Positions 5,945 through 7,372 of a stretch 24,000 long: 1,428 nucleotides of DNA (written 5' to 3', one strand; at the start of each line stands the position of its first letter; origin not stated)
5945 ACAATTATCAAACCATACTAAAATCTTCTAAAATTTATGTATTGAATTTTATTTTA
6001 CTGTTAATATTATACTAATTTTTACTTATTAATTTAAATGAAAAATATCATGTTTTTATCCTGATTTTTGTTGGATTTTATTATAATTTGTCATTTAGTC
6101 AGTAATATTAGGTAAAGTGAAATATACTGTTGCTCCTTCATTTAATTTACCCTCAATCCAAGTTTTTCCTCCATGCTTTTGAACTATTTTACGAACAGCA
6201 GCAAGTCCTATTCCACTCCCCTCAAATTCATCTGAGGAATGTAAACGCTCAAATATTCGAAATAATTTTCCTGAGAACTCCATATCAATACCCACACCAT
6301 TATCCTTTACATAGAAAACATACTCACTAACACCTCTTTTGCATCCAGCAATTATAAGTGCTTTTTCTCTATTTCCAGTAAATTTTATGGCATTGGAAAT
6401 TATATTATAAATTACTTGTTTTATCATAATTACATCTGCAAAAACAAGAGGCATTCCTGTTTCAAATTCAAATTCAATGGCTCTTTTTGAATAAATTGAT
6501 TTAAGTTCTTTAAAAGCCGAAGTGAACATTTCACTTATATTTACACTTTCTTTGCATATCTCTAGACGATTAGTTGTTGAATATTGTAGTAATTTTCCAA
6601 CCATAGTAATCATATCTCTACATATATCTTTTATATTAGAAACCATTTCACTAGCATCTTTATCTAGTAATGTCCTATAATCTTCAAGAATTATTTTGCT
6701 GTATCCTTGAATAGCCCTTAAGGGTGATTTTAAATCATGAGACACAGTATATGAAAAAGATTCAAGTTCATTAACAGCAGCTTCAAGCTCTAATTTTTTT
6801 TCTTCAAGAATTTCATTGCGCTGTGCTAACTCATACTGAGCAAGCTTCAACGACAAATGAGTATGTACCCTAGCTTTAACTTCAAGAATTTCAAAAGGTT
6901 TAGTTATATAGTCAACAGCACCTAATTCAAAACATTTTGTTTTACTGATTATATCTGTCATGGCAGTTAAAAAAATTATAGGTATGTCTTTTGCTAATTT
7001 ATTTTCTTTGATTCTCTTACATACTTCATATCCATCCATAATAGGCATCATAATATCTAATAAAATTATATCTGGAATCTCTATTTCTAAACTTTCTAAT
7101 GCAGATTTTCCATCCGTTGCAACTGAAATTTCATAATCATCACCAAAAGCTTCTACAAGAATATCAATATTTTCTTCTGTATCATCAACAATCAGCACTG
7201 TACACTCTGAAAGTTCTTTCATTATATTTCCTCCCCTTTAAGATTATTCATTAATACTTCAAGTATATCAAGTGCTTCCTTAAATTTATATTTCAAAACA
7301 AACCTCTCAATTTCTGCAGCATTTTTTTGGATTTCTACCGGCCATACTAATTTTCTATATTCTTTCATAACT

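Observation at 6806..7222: Near-identical receiver domains fused to two different outputs (kinase at 6806-7222, HD-GYP at 12219-12635): a branched phosphorelay created by domain duplication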

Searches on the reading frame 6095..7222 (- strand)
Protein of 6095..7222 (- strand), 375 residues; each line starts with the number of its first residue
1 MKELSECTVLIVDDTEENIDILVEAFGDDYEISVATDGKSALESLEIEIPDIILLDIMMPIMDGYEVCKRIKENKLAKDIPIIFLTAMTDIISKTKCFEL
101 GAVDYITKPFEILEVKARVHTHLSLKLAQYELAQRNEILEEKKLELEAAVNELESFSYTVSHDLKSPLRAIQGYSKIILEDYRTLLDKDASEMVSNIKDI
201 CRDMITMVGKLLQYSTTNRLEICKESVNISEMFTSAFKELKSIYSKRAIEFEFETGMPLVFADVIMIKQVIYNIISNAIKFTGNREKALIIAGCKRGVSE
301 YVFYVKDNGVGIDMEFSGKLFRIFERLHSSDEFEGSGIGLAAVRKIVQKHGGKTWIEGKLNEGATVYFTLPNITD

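Call 4: search_protein_families(library=pfam, proteins=[window:6095-7222:-], max_evalue=0.001)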
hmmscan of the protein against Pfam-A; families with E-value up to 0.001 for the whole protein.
window:6095-7222:- (375 aa): 3 families
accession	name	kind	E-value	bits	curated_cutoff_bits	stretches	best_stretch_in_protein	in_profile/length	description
PF00072.30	Response_reg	-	4.3e-27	94.9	30.2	1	9-119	1-110/111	Response regulator receiver domain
PF02518.31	HATPase_c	-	2.8e-22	79.7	26.4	1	263-371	2-108/111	Histidine kinase-, DNA gyrase B-, and HSP90-like ATPase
PF00512.31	HisKA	-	1.1e-09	38.6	26.9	1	154-216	3-62/66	His Kinase A (phospho-acceptor) domain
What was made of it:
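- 6806..7222 (-): REC domain plus linker helix (residues 1-139) of the REC-histidine kinase. This is copy A of the shared cassette. It carries D13/D14, D56, T86 and K108. Pfam Response_reg at residues 9-119, E = 4e-27 (call 4).
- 6095..6805 (-): Kinase core (HisKA + HATPase_c) of the REC-histidine kinase. It is unrelated to the HD-GYP protein. Pfam HisKA at 154-216 and HATPase_c at 263-371 (call 4).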

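Call 8: find_encoding_contigs(protein=window:6095-7222:-, flank=10000, max_places=6)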
Protein window:6095-7222:- (375 aa): no gene with exactly this product is on record in the collection.

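Call 14: find_homologous_proteins(query=window:6095-7222:-, max_evalue=1e-30)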
Query window:6095-7222:- (375 aa): 5161 proteins with E <= 1e-30 among 8000 candidates; the best 120 are listed.
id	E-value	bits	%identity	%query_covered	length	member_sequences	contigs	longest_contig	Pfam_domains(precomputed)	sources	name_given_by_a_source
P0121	3.8e-215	732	91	98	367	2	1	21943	PF02518.32,PF00512.32,PF00072.31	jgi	jgi:light-regulated signal transduction histidine kinase (bacteriophytochrome)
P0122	3.9e-206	702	85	100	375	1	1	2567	PF02518.32,PF00512.32,PF00072.31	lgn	-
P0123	1.4e-196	671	81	99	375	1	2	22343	PF02518.32,PF00512.32,PF00072.31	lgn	-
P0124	2.0e-186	637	75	99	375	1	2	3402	PF02518.32,PF00512.32,PF00072.31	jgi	jgi:two-component system sensor histidine kinase/response regulator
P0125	6.7e-186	636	76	99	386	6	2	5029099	PF02518.32,PF00512.32,PF00072.31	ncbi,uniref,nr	ncbi:response regulator [Clostridium tagluense]|uniref:sensor histidine kinase n=1 Tax=Clostridium t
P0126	6.2e-185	632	75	99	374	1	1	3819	PF02518.32,PF00512.32,PF00072.31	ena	-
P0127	3.7e-176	603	73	99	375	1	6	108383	PF02518.32,PF00512.32,PF00072.31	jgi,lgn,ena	-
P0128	4.4e-176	603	73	99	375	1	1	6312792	PF02518.32,PF00512.32,PF00072.31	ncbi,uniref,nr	ncbi:sensor histidine kinase [Clostridium sp. JS66]|uniref:sensor histidine kinase n=1 Tax=Clostridi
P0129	4.6e-176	603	73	99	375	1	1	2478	PF02518.32,PF00512.32,PF00072.31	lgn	-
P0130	7.2e-176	602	72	99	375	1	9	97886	PF02518.32,PF00512.32,PF00072.31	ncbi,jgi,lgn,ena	jgi:signal transduction histidine kinase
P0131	8.6e-175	599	71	99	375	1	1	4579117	PF02518.32,PF00512.32,PF00072.31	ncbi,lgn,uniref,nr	ncbi:response regulator [Clostridium sp. AWRP]|uniref:sensor histidine kinase n=1 Tax=Clostridium sp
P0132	5.4e-174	596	72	99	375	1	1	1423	PF02518.32,PF00512.32,PF23198.2,PF00072.31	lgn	-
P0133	1.9e-173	595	72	99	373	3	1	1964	PF02518.32,PF00512.32,PF00072.31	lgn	-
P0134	4.9e-173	593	71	99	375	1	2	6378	PF02518.32,PF00512.32,PF00072.31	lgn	-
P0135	1.9e-171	588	72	99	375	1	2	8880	PF02518.32,PF00512.32,PF00072.31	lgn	-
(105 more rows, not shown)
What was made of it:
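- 6095..6805 (-): The closest non-orthologous relatives of this part are PAS-histidine kinases at 53-62% identity (call 14).
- Tried and rejected: The closest named relatives are Clostridium tagluense, Clostridium sp. JS66 and Clostridium sp. AWRP (call 14).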

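Call 15: find_encoding_contigs(protein=P0121, flank=10000, max_places=1)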
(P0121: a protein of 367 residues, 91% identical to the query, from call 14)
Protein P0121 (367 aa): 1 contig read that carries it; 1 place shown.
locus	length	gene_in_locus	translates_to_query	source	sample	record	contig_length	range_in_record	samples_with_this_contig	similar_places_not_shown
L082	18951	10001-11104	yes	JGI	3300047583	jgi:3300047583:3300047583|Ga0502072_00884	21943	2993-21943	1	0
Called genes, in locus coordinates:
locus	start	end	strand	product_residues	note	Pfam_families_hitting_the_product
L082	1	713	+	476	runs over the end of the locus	PF00672:HAMP, PF00512:HisKA, PF13581:HATPase_c_2 (weak), PF02518:HATPase_c, PF14501:HATPase_c_5 (weak)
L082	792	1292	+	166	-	-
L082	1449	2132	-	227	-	PF08713:DNA_alkylation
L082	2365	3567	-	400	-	-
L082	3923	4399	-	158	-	PF09946:DUF2178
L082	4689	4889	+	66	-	PF01361:Tautomerase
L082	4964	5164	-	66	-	PF00072:Response_reg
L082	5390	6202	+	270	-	PF08448:PAS_4, PF13426:PAS_9, PF01740:STAS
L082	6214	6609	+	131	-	PF01740:STAS (weak)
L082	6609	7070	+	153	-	PF13581:HATPase_c_2, PF02518:HATPase_c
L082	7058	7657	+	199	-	PF07228:SpoIIE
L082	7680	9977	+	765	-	PF00512:HisKA, PF02518:HATPase_c, PF00072:Response_reg, PF01627:Hpt (weak)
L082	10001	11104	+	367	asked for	PF00072:Response_reg, PF00512:HisKA, PF02518:HATPase_c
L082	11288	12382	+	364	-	PF00072:Response_reg, PF00165:HTH_AraC (weak), PF12833:HTH_18, PF00165:HTH_AraC (weak)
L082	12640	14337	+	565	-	-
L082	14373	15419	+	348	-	PF10114:PocR, PF00015:MCPsignal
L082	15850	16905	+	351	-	PF00990:GGDEF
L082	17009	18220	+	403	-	PF00563:EAL, PF08668:HDOD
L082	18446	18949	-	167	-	?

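Call 16: find_encoding_contigs(protein=P0125, flank=10000, max_places=1)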
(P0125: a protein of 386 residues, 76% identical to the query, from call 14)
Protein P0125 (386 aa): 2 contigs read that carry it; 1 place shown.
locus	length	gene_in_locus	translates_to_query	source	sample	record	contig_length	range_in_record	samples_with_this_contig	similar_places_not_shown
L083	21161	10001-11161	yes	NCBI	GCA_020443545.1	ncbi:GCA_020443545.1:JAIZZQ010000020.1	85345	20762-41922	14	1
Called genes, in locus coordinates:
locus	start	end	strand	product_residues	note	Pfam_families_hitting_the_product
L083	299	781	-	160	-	-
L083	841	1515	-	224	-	PF03575:Peptidase_S51, PF07685:GATase_3 (weak)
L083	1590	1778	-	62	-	-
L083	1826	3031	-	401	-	PF12323:HTH_OrfB_IS605, PF01385:OrfB_IS605, PF07282:Cas12f1-like_TNB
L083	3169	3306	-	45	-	-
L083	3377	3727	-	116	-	PF08264:Anticodon_1 (weak), PF19303:Anticodon_3 (weak)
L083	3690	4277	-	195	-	PF09334:tRNA-synt_1g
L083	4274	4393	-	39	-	PF09334:tRNA-synt_1g (weak)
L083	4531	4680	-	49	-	-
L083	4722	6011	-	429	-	PF01336:tRNA_anti-codon, PF00152:tRNA-synt_2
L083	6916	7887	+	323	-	PF08279:HTH_11, PF13280:WYL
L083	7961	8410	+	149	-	PF06445:GyrI-like, PF14526:Cass2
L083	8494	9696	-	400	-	PF00890:FAD_binding_2, PF01134:GIDA (faint), PF01266:DAO (faint), PF03486:HI0933_like, PF07992:Pyr_redox_2 (faint), PF12831:FAD_oxidored, PF13738:Pyr_redox_3 (faint), PF22780:HI0933_like_1st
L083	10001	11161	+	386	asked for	PF00072:Response_reg, PF00512:HisKA, PF02518:HATPase_c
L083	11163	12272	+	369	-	PF00072:Response_reg, PF00165:HTH_AraC (weak), PF12833:HTH_18, PF00165:HTH_AraC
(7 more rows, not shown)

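Call 17: find_encoding_contigs(protein=P0131, flank=10000, max_places=1)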
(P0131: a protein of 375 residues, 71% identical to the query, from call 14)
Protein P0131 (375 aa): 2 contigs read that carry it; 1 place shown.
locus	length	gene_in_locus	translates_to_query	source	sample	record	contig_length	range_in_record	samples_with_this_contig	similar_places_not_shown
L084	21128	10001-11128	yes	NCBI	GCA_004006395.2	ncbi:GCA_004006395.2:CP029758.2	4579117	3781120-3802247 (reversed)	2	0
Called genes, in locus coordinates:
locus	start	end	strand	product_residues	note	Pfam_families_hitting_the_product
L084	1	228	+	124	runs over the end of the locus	PF00392:GntR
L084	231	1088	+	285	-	PF00005:ABC_tran, PF13304:AAA_21 (faint), PF13401:AAA_22 (faint)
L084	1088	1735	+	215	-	PF13346:ABC2_membrane_5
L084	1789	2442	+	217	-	PF13346:ABC2_membrane_5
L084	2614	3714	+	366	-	PF08495:FIST, PF10442:FIST_C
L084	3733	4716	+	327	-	-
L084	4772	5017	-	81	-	PF09851:SHOCT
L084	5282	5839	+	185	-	PF14512:TM1586_NiRdase (faint), PF00881:Nitroreductase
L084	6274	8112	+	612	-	PF07833:Cu_amine_oxidN1, PF00144:Beta-lactamase, PF11954:DUF3471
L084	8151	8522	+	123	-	PF02627:CMD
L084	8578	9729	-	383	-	PF00989:PAS (weak), PF08447:PAS_3 (weak)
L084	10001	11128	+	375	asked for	PF00072:Response_reg, PF00512:HisKA, PF02518:HATPase_c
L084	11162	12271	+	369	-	PF00072:Response_reg, PF00165:HTH_AraC (weak), PF12833:HTH_18, PF00165:HTH_AraC (weak)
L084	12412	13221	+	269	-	PF00989:PAS (weak), PF08448:PAS_4, PF13426:PAS_9, PF01740:STAS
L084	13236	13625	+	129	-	-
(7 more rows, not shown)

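Call 24: find_encoding_contigs(protein=P0123, flank=10000, max_places=2)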
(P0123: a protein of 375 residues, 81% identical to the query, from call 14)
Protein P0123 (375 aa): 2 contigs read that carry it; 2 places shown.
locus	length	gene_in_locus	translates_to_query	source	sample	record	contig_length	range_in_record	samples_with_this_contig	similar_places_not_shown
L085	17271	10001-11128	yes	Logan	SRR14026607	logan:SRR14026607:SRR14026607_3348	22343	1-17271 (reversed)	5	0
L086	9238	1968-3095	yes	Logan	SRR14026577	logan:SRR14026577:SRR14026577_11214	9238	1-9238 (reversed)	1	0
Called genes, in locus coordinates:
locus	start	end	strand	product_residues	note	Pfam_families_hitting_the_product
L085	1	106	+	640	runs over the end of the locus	PF00753:Lactamase_B, PF14863:Alkyl_sulf_dimr, PF14864:Alkyl_sulf_C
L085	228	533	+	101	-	PF02583:Trns_repr_metal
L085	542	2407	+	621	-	PF00122:E1-E2_ATPase, PF00702:Hydrolase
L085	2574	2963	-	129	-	-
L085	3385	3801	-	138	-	-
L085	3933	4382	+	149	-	PF01047:MarR (weak), PF13404:HTH_AsnC-type, PF13412:HTH_24, PF25212:HVO_A0114 (faint), PF01325:Fe_dep_repress (faint), PF01037:AsnC_trans_reg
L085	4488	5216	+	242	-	PF01522:Polysacc_deac_1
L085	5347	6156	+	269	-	PF00989:PAS, PF08448:PAS_4, PF13426:PAS_9, PF01740:STAS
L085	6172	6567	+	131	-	-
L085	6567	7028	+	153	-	PF13581:HATPase_c_2, PF02518:HATPase_c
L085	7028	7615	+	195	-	PF07228:SpoIIE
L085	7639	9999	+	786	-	PF00512:HisKA, PF02518:HATPase_c, PF00072:Response_reg, PF01627:Hpt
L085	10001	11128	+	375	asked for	PF00072:Response_reg, PF00512:HisKA (weak), PF02518:HATPase_c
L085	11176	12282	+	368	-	PF00072:Response_reg, PF12833:HTH_18, PF00165:HTH_AraC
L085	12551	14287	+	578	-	PF17201:Cache_3-Cache_2 (weak), PF00015:MCPsignal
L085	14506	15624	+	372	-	PF00072:Response_reg, PF13487:HD_5, PF01966:HD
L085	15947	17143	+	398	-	PF07730:HisKA_3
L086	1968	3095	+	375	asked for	PF00072:Response_reg, PF00512:HisKA (weak), PF02518:HATPase_c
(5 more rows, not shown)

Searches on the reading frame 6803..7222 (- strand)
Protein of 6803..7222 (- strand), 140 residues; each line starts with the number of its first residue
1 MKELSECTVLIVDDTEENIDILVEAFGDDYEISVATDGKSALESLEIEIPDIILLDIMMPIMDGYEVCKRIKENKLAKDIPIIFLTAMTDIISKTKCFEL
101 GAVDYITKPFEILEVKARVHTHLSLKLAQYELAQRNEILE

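Call 9: find_homologous_proteins(query=window:6803-7222:-, max_evalue=1e-20)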
Query seq(140 aa) (140 aa): 1473 proteins with E <= 1e-20 among 8000 candidates; the best 120 are listed.
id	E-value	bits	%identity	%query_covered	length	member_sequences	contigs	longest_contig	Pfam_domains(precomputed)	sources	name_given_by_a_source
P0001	2.0e-62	227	78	100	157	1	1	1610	PF00072.31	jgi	-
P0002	4.3e-62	226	75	100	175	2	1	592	PF00072.31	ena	-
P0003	1.5e-61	224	79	100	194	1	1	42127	PF00072.31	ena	-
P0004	3.7e-59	216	78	95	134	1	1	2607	PF00072.31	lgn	-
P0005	3.3e-58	213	78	94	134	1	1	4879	PF00072.31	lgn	-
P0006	4.2e-58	213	80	92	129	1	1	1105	PF00072.31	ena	-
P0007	4.3e-58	213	74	100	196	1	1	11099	PF00072.31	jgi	jgi:Response regulator containing a CheY-like receiver domain and an HD-GYP domain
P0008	4.0e-57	210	69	100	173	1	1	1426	PF00072.31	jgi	-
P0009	9.0e-57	208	75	96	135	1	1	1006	PF00072.31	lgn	-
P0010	2.4e-56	207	74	100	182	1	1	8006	PF00072.31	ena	-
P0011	3.0e-56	207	75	96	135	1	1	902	PF00072.31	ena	-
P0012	3.0e-56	207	73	100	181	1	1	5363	PF00072.31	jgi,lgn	-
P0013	3.3e-56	207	71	99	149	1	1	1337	PF00072.31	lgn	-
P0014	7.0e-56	206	74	96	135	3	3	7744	PF00072.31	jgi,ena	-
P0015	3.3e-55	203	77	92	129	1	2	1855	PF00072.31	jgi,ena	-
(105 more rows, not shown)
